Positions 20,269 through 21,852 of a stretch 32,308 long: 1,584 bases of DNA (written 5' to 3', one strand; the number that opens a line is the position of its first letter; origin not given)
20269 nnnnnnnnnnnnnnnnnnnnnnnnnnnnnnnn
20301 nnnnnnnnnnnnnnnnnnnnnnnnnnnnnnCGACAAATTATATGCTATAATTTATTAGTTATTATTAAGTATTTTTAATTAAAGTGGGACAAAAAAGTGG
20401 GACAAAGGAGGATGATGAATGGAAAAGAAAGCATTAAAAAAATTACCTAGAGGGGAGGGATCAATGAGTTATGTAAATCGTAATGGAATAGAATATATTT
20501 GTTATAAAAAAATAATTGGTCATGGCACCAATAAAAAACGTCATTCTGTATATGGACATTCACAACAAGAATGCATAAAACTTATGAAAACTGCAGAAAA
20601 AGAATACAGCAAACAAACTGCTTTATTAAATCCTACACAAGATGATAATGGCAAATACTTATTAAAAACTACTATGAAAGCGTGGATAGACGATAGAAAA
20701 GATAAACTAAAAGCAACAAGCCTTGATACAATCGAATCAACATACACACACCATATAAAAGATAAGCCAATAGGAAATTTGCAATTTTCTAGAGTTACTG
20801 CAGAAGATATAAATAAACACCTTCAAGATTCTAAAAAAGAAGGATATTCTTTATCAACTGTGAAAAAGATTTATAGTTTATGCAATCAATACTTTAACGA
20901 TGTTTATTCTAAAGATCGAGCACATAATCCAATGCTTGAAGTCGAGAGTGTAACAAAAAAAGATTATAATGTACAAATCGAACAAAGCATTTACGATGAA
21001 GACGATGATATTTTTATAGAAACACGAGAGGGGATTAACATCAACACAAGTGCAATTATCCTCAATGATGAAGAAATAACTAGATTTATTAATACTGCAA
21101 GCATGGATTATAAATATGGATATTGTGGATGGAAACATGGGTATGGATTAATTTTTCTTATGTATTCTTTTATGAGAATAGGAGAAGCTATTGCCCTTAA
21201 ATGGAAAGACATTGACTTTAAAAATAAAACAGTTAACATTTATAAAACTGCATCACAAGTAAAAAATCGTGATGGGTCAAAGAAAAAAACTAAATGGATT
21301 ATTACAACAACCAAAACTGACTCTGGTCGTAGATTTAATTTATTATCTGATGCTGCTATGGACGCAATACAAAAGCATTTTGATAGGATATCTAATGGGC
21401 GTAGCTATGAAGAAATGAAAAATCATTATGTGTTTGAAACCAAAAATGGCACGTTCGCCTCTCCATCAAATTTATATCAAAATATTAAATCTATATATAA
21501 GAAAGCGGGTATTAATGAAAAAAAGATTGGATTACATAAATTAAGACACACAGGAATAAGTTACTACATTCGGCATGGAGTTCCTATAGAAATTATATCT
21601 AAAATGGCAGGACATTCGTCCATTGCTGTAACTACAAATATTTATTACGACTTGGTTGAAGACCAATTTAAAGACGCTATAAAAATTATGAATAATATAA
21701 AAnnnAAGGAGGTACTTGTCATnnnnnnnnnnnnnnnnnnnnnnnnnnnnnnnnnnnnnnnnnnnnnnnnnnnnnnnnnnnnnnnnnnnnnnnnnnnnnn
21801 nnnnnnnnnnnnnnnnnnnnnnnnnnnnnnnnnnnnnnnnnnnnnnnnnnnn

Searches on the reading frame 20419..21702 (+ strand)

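Call 53: search_protein_families(library=pfam, proteins=[window:20419-21702:+], max_evalue=0.0001)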
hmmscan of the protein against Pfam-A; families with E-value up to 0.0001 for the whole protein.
window:20419-21702:+ (428 aa): 1 family
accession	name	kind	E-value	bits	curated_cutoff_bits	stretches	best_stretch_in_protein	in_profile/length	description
PF00589.27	Phage_integrase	-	6.7e-25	88.3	27.1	1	244-412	28-168/172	Phage integrase family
